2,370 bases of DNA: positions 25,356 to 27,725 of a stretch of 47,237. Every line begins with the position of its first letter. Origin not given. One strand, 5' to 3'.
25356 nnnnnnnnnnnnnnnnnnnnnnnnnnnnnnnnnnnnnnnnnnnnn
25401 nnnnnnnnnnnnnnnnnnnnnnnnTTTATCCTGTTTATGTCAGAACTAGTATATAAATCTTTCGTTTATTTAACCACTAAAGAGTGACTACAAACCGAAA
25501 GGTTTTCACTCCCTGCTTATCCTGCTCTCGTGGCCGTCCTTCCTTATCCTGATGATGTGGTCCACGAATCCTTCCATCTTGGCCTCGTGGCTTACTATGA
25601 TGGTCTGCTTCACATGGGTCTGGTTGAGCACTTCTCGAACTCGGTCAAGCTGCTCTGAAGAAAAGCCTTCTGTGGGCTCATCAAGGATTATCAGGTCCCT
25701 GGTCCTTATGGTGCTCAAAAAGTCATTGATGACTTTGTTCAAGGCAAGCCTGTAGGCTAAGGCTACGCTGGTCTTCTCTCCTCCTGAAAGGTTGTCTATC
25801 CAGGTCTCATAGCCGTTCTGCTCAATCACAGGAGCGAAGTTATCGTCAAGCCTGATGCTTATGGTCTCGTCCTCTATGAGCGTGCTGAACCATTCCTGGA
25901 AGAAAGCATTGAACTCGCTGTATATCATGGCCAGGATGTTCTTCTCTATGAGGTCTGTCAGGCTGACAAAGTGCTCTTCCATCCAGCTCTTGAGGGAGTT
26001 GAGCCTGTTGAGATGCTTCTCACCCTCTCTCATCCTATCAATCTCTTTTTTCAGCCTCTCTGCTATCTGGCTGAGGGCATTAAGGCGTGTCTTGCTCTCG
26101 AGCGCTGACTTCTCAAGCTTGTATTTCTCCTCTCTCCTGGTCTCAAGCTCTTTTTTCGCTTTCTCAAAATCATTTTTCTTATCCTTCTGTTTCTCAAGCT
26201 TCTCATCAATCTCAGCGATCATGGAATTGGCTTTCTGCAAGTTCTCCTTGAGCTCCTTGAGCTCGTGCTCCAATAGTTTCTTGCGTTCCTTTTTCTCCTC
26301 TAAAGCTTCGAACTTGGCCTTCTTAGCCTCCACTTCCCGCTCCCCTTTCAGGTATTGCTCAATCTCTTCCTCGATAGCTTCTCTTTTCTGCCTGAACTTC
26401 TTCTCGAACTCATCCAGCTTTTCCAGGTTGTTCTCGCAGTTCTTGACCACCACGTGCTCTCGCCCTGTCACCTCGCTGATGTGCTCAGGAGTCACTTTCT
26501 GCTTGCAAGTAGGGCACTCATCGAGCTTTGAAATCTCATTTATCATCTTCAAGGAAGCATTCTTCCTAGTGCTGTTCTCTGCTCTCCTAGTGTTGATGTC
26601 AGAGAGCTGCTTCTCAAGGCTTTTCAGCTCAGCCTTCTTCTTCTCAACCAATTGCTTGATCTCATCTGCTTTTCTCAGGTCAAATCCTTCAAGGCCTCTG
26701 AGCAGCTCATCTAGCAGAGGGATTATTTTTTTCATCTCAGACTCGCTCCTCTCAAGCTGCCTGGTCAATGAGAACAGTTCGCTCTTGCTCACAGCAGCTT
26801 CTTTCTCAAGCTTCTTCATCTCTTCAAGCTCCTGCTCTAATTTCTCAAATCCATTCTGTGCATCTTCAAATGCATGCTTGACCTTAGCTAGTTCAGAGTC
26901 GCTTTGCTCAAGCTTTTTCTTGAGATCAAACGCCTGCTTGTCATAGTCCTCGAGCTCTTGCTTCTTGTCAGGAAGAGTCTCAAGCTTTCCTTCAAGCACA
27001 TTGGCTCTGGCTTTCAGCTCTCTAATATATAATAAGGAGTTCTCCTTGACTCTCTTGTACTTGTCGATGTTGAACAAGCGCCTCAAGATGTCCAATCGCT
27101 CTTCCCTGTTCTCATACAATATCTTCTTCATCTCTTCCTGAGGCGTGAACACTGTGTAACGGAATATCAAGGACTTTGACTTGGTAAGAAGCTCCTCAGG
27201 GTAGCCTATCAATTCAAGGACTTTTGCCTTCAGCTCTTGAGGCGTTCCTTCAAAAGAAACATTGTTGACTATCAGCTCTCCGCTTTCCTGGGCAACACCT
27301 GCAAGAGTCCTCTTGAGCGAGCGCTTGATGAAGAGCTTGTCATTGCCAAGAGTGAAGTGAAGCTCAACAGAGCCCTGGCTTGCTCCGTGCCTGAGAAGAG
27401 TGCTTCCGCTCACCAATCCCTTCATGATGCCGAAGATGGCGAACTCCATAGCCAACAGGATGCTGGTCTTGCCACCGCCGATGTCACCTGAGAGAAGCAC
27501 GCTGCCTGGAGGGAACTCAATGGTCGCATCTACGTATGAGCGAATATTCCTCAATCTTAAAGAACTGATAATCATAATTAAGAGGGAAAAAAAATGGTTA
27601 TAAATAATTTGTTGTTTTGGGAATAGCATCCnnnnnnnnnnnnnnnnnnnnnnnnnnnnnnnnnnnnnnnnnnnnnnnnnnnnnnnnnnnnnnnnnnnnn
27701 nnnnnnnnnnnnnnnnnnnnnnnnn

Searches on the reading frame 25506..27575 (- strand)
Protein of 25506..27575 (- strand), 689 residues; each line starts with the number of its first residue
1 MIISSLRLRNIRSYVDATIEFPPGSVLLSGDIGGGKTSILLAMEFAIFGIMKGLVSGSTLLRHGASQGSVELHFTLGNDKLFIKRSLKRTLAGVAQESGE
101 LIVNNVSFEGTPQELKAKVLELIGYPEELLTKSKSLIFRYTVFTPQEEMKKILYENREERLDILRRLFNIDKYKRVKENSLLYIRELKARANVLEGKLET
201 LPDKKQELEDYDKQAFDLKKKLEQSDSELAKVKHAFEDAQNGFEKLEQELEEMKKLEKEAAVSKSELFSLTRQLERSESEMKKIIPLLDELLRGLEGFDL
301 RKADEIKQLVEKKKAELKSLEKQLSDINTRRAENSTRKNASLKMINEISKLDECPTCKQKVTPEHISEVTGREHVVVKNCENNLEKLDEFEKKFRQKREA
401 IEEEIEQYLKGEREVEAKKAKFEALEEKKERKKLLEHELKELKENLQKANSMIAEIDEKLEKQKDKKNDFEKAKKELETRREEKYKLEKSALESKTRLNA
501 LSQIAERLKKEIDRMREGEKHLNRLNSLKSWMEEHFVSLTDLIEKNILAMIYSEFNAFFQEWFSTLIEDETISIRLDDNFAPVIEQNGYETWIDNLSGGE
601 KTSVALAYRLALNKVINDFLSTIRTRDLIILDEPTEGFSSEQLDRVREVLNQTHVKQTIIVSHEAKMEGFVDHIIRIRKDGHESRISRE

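Call 3: search_protein_families(library=pfam, proteins=[window:25506-27575:-], max_evalue=0.01)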
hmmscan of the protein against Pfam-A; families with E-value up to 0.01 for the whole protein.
window:25506-27575:- (689 aa): 4 families
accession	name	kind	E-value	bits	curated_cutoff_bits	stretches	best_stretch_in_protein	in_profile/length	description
PF13476.12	AAA_23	-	2.5e-20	74.4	27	1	5-228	1-199/201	AAA domain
PF02463.25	SMC_N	-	7.3e-08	32.5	40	1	3-80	2-89/220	RecF/RecN/SMC N terminal domain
PF13175.12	AAA_15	-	0.00014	22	32.1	1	1-341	1-277/374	AAA ATPase domain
PF13558.12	SbcC_Walker_B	-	0.00027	21.6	27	1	593-651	30-89/90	SbcC/RAD50-like, Walker B motif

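Call 4: search_protein_families(library=ncbifam, proteins=[window:25506-27575:-], max_evalue=0.01)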
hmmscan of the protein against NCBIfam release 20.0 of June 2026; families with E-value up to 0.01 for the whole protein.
window:25506-27575:- (689 aa): 29 families (the best 25 are shown)
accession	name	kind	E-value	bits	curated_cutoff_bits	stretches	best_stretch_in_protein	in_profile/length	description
NF002244.0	PRK01156.1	equivalog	3.2e-46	157.9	847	2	1-284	1-275/895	DNA double-strand break repair ATPase Rad50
NF003034.1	PRK03918.1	equivalog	1.3e-44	152.4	700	3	1-284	1-271/878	DNA double-strand break repair ATPase Rad50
NF045487.1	ASRP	equivalog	3.4e-43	148.1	300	1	17-660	8-587/593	archaea-specific SMC-related protein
NF041034.1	Rad50_Sulf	equivalog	7.3e-40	136.6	1000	3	360-687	541-867/872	DNA double-strand break repair ATPase Rad50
NF041035.1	Rad50_Halo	equivalog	2.7e-27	95.6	1000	3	571-685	756-874/883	DNA double-strand break repair ATPase Rad50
NF002572.0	PRK02224.1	equivalog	6.9e-26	90.8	1087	3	1-96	1-96/888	DNA double-strand break repair ATPase Rad50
NF053563.1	Rkd4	equivalog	2.5e-21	75.5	860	3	2-197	2-187/747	arcadin-4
TIGR00618.1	sbcc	subfamily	5.4e-20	71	478.5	2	1-263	1-280/1043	exonuclease subunit SbcC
NF041751.2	sbcc_Staph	equivalog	6.8e-15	54.1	920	1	6-488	6-482/1007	exonuclease subunit SbcC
TIGR01843.1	type_I_hlyD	subfamily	6.7e-07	28.6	208.65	1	157-339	91-269/422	HlyD family type I secretion periplasmic adaptor subunit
NF000355.4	ribo_prot_ABC_F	equivalog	7.7e-07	28.3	380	1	585-680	107-190/499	ribosomal protection-like ABC-F family protein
TIGR02857.1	CydD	equivalog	3.2e-06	26.4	435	1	594-676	453-528/529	thiol reductant ABC exporter subunit CydD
TIGR03375.1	type_I_sec_LssB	subfamily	2e-05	23.1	693.1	1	594-678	602-675/696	type I secretion system permease/ATPase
TIGR02168.1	SMC_prok_B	equivalog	3.1e-05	21.9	567.35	1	266-534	240-502/1181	chromosome segregation protein SMC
NF008364.0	PRK11160.1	equivalog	3.8e-05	22.5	630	1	585-678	460-548/575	heme ABC transporter ATP-binding protein/permease CydC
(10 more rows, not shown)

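Call 5: search_protein_families(library=padloc, proteins=[window:25506-27575:-], max_evalue=0.01)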
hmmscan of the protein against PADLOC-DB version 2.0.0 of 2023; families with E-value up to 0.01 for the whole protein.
window:25506-27575:- (689 aa): 27 families (the best 25 are shown)
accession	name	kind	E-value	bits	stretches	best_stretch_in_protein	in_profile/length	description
PDLC03859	LmuB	-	2.7e-37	127.3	1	1-686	3-604/611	-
PDLC04135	mad3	-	2.4e-22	78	2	389-685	77-346/374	mads_3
PDLC03865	LmuB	-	5.4e-14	49.4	1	149-663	315-791/1007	-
PDLC03863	LmuB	-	4.5e-11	40.1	1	1-276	3-297/610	-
PDLC02747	PbeC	-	2e-09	34.9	1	209-614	200-586/632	PbeC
PDLC03862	LmuB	-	2.1e-09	34.3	1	211-651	195-582/643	-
PDLC02668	DndD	-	5.7e-08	30.2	1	1-50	1-57/659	DndD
PDLC00277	PtuA1|PtuA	-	1.6e-07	28.9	1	1-58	1-58/423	AAA ATPase domain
PDLC02756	PbeC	-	1.9e-07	28.4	1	1-49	1-57/643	PbeC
PDLC00278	PtuA1|PtuA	-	2.3e-07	28.4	1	1-57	1-57/436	AAA ATPase domain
PDLC02730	PbeC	-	1.4e-06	25.4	1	305-618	274-588/651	PbeC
PDLC03868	LmuB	-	1.5e-06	24.8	1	186-423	332-569/1035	-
PDLC00581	JetC3|JetC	-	1.6e-06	24.2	1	185-410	943-1166/1473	DUF3584 domain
PDLC02726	PbeC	-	5.2e-06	23.2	1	4-295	4-297/637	PbeC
PDLC00298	PtuA1|PtuA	-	8.3e-06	23.1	1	1-55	1-55/423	AAA ATPase domain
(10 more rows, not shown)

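Call 8: search_solved_structures(query=window:25506-27575:-, max_evalue=0.001)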
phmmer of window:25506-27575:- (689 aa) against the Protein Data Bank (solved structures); distinct sequences matched with E-value up to 0.001: 17.
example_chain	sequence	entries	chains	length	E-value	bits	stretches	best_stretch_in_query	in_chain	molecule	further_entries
3aux_A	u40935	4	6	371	2.3e-23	85.9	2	1-246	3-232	DNA double-strand break repair rad50 ATPase | DNA double-strand break repair Rad50 ATPase,DNA double-strand break repair Rad50 ATPase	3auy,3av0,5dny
5f3w_B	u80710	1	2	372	3e-23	85.5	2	1-246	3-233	DNA double-strand break repair Rad50 ATPase,DNA double-strand break repair Rad50 ATPase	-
3qkt_A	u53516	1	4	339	4e-15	58.6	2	571-686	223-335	DNA double-strand break repair rad50 ATPase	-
3qku_A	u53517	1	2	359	5.8e-15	58.1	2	571-686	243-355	DNA double-strand break repair rad50 ATPase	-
4nck_A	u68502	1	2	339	1.3e-14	57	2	571-686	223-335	DNA double-strand break repair Rad50 ATPase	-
4nci_A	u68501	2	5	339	2.3e-14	56.1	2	571-686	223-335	DNA double-strand break repair Rad50 ATPase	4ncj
4nch_A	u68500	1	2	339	2.4e-14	56.1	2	571-686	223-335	DNA double-strand break repair Rad50 ATPase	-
1f2t_B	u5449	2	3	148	1e-08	37.5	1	571-686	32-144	RAD50 ABC-ATPASE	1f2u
1ii8_B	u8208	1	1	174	1.8e-08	36.7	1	557-686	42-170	Rad50 ABC-ATPase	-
3qkr_B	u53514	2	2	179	3.9e-08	35.6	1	543-686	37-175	DNA double-strand break repair rad50 ATPase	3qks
1us8_B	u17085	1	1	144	5e-08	35.2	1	571-686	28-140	DNA DOUBLE-STRAND BREAK REPAIR RAD50 ATPASE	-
3qf7_A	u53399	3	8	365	3.7e-06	29.1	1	6-187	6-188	Rad50 | Probable DNA double-strand break repair Rad50 ATPase,Probable DNA double-strand break repa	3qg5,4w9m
1ii8_A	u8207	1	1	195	1.2e-05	27.3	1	5-176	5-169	Rad50 ABC-ATPase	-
3qkr_A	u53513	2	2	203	1.4e-05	27.1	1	5-176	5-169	DNA double-strand break repair rad50 ATPase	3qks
3tho_A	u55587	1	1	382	1.8e-05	26.7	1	6-180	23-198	Probable DNA double-strand break repair Rad50 ATPase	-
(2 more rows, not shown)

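Call 20: find_homologous_proteins(query=window:25506-27575:-, max_evalue=1e-10)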
Query window:25506-27575:- (689 aa): 1069 proteins with E <= 1e-10 among 8000 candidates; the best 120 are listed.
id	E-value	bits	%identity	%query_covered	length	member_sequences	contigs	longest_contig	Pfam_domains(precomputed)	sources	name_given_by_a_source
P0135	0.0e+0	1447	100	100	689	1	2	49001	PF13175.13,PF13476.13,PF02463.26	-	-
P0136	0.0e+0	1167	79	100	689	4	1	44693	PF25994.1,PF13476.13,PF02463.26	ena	-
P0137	0.0e+0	1154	78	100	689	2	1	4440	PF25994.1,PF13476.13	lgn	-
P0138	0.0e+0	1152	78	100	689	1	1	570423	PF13175.13,PF13476.13,PF02463.26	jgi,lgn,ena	-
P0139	0.0e+0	1143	79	100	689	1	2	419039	PF13476.13,PF02463.26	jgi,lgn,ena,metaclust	metaclust:\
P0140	0.0e+0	1126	77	100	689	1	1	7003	PF13476.13,PF02463.26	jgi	jgi:exonuclease SbcC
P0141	0.0e+0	1124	76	100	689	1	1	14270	PF13476.13,PF02463.26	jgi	jgi:exonuclease SbcC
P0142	0.0e+0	1121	75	100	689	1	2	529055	PF13476.13,PF02463.26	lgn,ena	-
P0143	0.0e+0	1120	76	100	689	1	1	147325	PF25994.1,PF13476.13,PF02463.26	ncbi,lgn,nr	ncbi:AAA family ATPase [Candidatus Woesearchaeota archaeon]|nr:AAA family ATPase [Candidatus Woesear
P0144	0.0e+0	1117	76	100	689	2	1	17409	PF13476.13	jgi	jgi:exonuclease SbcC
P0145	0.0e+0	1115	76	100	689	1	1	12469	PF13476.13,PF02463.26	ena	-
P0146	0.0e+0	1109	74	100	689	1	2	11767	PF13476.13,PF02463.26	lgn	-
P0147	2.5e-298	1009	70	100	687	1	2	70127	PF13476.13,PF02463.26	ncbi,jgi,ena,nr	ncbi:hypothetical protein AYK26_01205 [Euryarchaeota archaeon SM23-78]|nr:MAG: hypothetical protein 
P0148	1.3e-294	997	69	100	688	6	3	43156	PF25541.1,PF13175.13,PF13476.13,PF02463.26,PF13304.13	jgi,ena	-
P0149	2.3e-292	989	68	100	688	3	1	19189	PF25541.1,PF13476.13,PF02463.26,PF13304.13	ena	-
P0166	6.1e-227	773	55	100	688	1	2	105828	PF13476.13,PF13558.13,PF02463.26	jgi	jgi:DNA repair protein SbcC/Rad50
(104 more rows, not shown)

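Call 21: find_encoding_contigs(protein=P0139, flank=10000, max_places=1)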
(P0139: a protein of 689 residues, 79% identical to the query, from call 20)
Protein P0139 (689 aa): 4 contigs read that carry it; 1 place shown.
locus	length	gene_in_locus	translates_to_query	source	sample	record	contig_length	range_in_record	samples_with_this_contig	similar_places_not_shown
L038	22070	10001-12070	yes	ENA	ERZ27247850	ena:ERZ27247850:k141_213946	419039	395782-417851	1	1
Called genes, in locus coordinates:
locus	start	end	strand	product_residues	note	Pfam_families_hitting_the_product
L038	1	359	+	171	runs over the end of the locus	-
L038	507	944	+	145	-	PF09946:DUF2178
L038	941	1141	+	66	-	PF12844:HTH_19, PF13560:HTH_31, PF01381:HTH_3, PF13443:HTH_26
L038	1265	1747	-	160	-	-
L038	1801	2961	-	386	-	PF00438:S-AdoMet_synt_N, PF02772:S-AdoMet_synt_M, PF02773:S-AdoMet_synt_C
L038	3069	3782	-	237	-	PF00149:Metallophos, PF12850:Metallophos_2 (weak)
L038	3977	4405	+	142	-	-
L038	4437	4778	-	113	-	PF00719:Pyrophosphatase (weak)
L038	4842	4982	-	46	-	-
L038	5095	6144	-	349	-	PF00478:IMPDH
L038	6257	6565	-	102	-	-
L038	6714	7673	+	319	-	PF12840:HTH_20 (faint), PF13404:HTH_AsnC-type, PF13412:HTH_24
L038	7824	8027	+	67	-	PF24434:DUF7557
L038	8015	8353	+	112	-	-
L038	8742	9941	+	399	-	PF04055:Radical_SAM (weak)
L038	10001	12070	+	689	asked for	PF02463:SMC_N (faint), PF13476:AAA_23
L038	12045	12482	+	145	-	PF00293:NUDIX, PF14815:NUDIX_4 (weak)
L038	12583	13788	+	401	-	PF15102:TMEM154 (faint)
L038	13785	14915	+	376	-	-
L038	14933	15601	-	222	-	-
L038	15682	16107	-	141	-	-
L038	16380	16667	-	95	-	-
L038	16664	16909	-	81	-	-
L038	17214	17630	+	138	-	PF00520:Ion_trans (weak), PF07885:Ion_trans_2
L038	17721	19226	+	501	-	-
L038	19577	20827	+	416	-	PF00589:Phage_integrase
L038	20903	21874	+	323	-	-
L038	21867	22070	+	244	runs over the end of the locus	PF06803:DUF1232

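Call 22: find_encoding_contigs(protein=P0145, flank=10000, max_places=1)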
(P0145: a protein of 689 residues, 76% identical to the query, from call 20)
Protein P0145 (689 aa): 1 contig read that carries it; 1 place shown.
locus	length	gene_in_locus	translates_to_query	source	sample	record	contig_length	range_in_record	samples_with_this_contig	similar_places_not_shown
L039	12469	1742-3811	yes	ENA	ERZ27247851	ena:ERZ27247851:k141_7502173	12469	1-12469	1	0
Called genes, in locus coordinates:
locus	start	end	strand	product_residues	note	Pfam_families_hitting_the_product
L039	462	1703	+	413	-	PF04055:Radical_SAM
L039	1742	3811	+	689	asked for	PF13476:AAA_23, PF02463:SMC_N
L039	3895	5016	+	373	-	-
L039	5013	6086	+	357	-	-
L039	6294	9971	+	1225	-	-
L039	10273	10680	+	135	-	PF00520:Ion_trans (weak), PF07885:Ion_trans_2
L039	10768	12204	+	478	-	-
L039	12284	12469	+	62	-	?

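Call 23: find_encoding_contigs(protein=P0166, flank=10000, max_places=1)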
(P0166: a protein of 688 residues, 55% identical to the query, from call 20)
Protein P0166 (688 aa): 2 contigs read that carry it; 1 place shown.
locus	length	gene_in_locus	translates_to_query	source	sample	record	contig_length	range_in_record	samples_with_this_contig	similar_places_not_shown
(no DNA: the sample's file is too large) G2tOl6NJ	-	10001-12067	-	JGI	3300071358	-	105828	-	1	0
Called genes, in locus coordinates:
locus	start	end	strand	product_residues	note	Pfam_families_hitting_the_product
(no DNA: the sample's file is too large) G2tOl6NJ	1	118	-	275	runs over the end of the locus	PF00483:NTP_transferase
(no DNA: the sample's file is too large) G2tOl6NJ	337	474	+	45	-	-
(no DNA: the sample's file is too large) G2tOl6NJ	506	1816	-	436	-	PF00919:UPF0004, PF04055:Radical_SAM, PF01938:TRAM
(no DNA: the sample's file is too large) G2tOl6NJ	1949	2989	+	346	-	PF10432:bact-PGI_C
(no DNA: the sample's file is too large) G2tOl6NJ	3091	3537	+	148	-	PF04472:SepF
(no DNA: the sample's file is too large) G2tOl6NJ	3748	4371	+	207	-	PF03367:Zn_ribbon_ZPR1 (weak), PF22794:jr-ZPR1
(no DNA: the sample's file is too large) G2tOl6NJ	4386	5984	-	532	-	PF02562:PhoH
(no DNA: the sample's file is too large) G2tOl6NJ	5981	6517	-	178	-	-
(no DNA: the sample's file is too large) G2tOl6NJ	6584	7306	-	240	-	PF00149:Metallophos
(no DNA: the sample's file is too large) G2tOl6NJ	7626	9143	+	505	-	PF00675:Peptidase_M16, PF05193:Peptidase_M16_C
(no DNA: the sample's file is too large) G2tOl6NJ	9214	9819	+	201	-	PF02525:Flavodoxin_2, PF03358:FMN_red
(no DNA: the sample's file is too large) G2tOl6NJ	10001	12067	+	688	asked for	PF02463:SMC_N (faint), PF13476:AAA_23, PF13558:SbcC_Walker_B (weak)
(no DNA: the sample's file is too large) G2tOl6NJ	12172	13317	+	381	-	-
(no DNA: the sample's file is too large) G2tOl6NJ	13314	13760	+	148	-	-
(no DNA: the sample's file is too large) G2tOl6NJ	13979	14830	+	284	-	?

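Call 27: find_related_loci(query=A3, collection=metagenome_contigs, flank=10000)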
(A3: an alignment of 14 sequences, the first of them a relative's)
Query A3 (689 aa) in metagenome_contigs; peptide patterns used: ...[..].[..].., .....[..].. (x = any residue, [..] = any of these).
600 stretches matched a pattern (row limit reached: there are more); 564 encode a relative of the query (tblastn E <= 1e-3); the best 80 are kept; 80 distinct loci.
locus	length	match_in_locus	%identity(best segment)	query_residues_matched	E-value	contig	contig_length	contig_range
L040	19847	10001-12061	67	1-687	0e+0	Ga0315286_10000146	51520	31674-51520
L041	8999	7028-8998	67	1-650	0e+0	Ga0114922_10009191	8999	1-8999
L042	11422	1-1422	64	213-686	0e+0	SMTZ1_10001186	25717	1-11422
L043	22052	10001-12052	47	1-686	0e+0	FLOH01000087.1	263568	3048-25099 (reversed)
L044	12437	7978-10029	45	1-686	2e-173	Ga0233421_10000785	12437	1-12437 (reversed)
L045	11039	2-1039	75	344-689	2e-168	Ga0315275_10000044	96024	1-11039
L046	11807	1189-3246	43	1-686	4e-168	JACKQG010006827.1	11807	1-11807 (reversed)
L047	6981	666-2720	41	1-685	3e-166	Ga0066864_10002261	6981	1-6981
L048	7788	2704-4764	41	1-687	6e-163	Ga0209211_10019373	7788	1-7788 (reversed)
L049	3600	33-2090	42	1-686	2e-169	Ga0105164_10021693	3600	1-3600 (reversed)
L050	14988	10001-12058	41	1-687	3e-162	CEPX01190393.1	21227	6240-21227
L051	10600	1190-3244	40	1-685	5e-162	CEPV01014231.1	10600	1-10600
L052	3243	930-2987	42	1-686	8e-169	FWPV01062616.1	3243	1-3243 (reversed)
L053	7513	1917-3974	42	1-686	7e-160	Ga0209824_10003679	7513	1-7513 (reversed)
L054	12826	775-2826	40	1-684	1e-158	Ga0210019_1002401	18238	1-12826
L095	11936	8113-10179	40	1-688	7e-135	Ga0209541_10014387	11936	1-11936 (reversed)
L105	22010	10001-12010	37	1-686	1e-130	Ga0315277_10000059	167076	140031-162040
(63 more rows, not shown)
